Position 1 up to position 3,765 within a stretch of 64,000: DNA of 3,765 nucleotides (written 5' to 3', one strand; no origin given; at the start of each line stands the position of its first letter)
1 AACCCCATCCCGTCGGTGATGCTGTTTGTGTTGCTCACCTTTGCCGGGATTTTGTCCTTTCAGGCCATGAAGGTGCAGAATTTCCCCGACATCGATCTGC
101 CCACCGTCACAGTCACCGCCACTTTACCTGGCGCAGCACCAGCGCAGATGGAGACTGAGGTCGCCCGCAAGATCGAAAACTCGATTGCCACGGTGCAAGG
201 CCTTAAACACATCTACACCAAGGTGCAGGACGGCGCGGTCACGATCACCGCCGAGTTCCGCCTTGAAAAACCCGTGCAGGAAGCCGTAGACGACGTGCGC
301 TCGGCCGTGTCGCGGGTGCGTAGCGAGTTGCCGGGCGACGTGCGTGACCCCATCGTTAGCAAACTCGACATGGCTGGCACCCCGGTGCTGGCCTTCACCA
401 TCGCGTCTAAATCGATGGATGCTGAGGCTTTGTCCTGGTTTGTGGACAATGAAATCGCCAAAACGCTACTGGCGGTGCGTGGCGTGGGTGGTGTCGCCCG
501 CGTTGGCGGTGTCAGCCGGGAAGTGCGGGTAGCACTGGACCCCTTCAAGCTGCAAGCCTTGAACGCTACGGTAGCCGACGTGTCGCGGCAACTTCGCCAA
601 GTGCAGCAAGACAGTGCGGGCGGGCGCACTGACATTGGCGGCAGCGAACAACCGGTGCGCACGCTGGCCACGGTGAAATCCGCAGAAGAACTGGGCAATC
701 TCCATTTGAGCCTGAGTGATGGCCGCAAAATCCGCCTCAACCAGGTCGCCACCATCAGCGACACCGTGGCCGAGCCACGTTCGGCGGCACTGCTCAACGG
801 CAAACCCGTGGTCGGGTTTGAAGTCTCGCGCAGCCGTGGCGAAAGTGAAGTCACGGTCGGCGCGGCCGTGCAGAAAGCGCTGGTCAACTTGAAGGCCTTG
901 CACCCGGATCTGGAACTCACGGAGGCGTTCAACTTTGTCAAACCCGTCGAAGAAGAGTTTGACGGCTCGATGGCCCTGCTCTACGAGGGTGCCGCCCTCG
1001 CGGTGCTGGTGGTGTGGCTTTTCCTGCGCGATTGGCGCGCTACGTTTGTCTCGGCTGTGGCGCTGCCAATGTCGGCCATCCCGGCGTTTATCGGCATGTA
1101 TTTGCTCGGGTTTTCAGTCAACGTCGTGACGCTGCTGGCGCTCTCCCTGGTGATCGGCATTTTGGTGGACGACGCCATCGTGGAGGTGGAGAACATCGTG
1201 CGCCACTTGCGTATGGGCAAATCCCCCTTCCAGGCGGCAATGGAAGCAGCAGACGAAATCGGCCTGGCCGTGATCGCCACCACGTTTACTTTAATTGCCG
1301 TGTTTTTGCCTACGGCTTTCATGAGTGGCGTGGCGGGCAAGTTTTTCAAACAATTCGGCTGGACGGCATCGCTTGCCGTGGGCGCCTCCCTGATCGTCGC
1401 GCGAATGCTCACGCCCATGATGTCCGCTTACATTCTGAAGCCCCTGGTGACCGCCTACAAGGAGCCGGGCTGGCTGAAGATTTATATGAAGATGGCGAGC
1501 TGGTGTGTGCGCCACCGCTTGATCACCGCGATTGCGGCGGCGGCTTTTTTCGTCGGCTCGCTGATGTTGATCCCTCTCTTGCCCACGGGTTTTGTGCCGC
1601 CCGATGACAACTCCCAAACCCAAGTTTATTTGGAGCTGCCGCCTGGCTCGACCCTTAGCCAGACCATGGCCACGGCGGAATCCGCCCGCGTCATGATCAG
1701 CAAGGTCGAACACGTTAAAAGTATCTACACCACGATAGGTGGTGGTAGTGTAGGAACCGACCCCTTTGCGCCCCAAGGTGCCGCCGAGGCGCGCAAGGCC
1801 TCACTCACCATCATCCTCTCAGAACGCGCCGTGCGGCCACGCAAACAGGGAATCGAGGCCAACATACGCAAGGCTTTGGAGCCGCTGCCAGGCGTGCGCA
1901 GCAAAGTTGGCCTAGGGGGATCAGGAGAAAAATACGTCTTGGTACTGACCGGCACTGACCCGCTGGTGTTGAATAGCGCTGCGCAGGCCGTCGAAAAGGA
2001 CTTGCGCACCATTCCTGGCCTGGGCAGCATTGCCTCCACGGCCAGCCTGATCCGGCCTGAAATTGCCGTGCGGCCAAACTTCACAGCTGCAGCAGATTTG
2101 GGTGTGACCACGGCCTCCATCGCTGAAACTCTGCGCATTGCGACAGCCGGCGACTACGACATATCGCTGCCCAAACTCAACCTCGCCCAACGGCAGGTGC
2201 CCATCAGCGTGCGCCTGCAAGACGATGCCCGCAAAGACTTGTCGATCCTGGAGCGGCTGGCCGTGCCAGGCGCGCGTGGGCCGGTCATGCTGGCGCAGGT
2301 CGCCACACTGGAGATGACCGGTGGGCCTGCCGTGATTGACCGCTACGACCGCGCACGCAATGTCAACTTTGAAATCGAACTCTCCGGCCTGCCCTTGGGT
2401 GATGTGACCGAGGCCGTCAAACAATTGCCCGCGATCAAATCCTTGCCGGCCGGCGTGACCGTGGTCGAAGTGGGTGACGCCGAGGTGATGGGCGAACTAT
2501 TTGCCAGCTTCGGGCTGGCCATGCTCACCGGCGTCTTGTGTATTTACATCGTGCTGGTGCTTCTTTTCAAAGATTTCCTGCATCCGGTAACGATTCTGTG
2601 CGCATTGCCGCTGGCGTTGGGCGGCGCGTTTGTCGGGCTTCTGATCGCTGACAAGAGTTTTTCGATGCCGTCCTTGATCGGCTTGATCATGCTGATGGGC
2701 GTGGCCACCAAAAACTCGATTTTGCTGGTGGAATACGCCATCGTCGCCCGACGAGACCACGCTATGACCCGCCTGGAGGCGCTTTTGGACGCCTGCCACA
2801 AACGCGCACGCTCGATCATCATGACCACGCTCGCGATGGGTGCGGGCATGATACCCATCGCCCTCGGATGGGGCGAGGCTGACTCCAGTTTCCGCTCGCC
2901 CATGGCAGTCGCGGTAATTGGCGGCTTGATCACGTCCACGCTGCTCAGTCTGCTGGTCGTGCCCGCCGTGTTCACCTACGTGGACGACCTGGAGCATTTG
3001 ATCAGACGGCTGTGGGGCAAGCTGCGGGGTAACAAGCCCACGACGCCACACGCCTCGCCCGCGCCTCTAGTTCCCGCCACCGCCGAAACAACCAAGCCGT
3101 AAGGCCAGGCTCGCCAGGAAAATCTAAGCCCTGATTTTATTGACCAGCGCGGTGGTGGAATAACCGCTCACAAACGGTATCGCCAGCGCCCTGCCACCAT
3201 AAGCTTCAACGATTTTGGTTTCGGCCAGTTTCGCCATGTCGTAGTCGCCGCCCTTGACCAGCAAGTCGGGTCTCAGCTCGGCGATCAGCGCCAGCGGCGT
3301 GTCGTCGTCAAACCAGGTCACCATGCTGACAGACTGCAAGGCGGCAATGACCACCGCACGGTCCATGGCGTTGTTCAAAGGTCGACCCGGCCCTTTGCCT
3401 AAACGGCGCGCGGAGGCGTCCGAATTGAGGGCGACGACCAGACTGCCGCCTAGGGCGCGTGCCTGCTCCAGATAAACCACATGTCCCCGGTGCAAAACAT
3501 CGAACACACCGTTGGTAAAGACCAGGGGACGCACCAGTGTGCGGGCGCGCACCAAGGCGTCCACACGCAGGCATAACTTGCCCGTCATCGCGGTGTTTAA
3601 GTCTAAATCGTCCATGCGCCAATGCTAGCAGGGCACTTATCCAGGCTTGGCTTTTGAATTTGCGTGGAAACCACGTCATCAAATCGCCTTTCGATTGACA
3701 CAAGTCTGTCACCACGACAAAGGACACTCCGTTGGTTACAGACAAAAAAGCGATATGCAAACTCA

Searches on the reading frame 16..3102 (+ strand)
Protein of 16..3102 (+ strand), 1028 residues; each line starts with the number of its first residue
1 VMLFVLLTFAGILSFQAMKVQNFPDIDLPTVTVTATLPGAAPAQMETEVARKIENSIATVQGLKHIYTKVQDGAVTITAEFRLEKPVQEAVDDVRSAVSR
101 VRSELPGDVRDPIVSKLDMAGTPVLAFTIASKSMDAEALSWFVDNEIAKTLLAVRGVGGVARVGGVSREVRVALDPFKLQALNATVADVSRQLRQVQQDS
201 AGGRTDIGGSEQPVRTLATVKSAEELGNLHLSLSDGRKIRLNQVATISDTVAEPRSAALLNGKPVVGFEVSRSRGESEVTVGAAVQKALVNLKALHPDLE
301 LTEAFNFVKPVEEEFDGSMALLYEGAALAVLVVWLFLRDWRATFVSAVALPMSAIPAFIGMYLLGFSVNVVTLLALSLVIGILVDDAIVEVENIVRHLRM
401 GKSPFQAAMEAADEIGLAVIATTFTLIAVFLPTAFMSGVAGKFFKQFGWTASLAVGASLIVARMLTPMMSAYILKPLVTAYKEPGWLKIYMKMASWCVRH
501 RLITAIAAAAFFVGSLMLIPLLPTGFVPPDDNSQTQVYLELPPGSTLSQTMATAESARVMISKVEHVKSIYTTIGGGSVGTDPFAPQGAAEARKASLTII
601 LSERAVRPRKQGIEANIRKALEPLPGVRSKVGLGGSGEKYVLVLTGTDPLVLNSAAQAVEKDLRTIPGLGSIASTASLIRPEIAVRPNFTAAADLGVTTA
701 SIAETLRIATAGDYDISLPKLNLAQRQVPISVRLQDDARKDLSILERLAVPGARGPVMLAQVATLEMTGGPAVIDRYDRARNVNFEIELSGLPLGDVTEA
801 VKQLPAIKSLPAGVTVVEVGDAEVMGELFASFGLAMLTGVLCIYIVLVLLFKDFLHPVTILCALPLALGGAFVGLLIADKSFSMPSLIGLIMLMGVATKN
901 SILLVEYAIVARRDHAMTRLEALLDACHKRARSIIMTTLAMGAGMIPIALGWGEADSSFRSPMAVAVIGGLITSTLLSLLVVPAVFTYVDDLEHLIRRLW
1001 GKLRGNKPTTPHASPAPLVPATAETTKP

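Call 3: search_protein_families(library=pfam, proteins=[window:16-3102:+])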
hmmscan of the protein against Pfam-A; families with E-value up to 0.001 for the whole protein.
window:16-3102:+ (1028 aa): 3 families
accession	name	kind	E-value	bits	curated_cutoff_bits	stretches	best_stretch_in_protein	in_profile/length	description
PF00873.25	ACR_tran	-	1.3e-217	725.4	28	1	2-989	14-1020/1021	AcrB/AcrD/AcrF family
PF03176.21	MMPL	-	1.6e-05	24.5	20.5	1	796-989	109-302/333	MMPL family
PF02355.23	SecD_SecF_C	-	0.00014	21.8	20.5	1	325-447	38-160/189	Protein export membrane protein SecD/SecF, C-terminal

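Call 4: search_protein_families(library=ncbifam, proteins=[window:16-3102:+])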
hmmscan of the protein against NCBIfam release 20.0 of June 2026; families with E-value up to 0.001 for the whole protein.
window:16-3102:+ (1028 aa): 13 families
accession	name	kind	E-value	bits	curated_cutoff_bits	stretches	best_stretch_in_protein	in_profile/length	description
NF033617.1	RND_permease_2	subfamily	1.7e-194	648.6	1250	1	2-990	13-1008/1009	multidrug efflux RND transporter permease subunit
NF000282.2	RND_permease_1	subfamily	2.5e-145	485.9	1250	1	3-989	14-1027/1029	multidrug efflux RND transporter permease subunit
NF007905.0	PRK10614.1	equivalog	1.1e-133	447.1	1774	1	2-997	16-1016/1025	multidrug efflux RND transporter permease subunit MdtC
NF007798.0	PRK10503.1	equivalog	1.9e-127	426.4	1584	1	2-998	25-1031/1040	MdtB/MuxB family multidrug efflux RND transporter permease subunit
TIGR00915.1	2A0602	subfamily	5.6e-122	408.6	940.35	1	4-990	16-1029/1050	efflux RND transporter permease subunit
TIGR00914.1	2A0601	subfamily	1.6e-102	344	701.45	1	1-989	17-1035/1051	CusA/CzcA family heavy metal efflux RND transporter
NF007133.0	PRK09579.1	equivalog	1.8e-95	320.5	1763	2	5-475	19-490/1017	multidrug efflux RND transporter permease subunit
NF007131.0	PRK09577.1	equivalog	4.3e-93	312.8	1768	2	5-577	17-610/1045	multidrug efflux RND transporter permease subunit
NF007842.1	PRK10555.1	equivalog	2.8e-87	293.7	1854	1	3-989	15-1026/1036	multidrug efflux RND transporter permease AcrD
NF000037.1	RND_perm_OqxB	exception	2.1e-78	264.2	2200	2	3-481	17-506/1050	multidrug efflux RND transporter permease subunit OqxB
NF011706.2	PRK15127.1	equivalog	4.4e-64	216.9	2150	2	5-552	17-589/1049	multidrug efflux RND transporter permease subunit AcrB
TIGR00921.1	2A067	subfamily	1.3e-12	46.6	351.9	2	310-469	185-342/733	hydrophobe/amphiphile efflux-3 (HAE3) family transporter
TIGR00916.1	2A0604s01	subfamily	1.4e-05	24.8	148.6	1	326-461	96-229/231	SecD/SecF family protein translocase subunit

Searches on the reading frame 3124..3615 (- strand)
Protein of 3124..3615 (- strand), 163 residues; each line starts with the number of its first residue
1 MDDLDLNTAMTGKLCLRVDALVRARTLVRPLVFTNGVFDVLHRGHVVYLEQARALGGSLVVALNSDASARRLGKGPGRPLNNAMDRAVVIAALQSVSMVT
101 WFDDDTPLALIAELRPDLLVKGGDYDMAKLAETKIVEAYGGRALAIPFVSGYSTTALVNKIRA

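Call 3: search_protein_families(library=pfam, proteins=[window:3124-3615:-])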
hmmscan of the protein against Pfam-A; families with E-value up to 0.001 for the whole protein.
window:3124-3615:- (163 aa): 1 family
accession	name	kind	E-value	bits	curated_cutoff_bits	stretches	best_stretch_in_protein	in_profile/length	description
PF01467.32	CTP_transf_like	-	2.9e-16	60.3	21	1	33-146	1-109/133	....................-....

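Call 4: search_protein_families(library=ncbifam, proteins=[window:3124-3615:-])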
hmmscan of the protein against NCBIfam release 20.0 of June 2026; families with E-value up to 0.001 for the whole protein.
window:3124-3615:- (163 aa): 5 families
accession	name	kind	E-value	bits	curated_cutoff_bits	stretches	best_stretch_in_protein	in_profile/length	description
TIGR02199.1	rfaE_dom_II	equivalog_domain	3e-54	182.8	181.5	1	24-162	6-143/144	D-glycero-beta-D-manno-heptose 1-phosphate adenylyltransferase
NF008454.0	PRK11316.1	equivalog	4.3e-48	164.1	521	1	20-162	331-472/475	bifunctional D-glycero-beta-D-manno-heptose-7-phosphate kinase/D-glycero-beta-D-manno-heptose 1-phosphate adenylyltransferase HldE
TIGR00125.1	cyt_tran_rel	domain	3e-10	40.1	27.7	1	32-86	2-52/65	adenylyltransferase/cytidyltransferase family protein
TIGR01518.1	g3p_cytidyltrns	equivalog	1.4e-07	31.7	165.4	1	32-126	1-93/125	glycerol-3-phosphate cytidylyltransferase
NF001985.0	PRK00777.1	subfamily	1.1e-05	25.6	104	1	35-71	10-46/157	pantetheine-phosphate adenylyltransferase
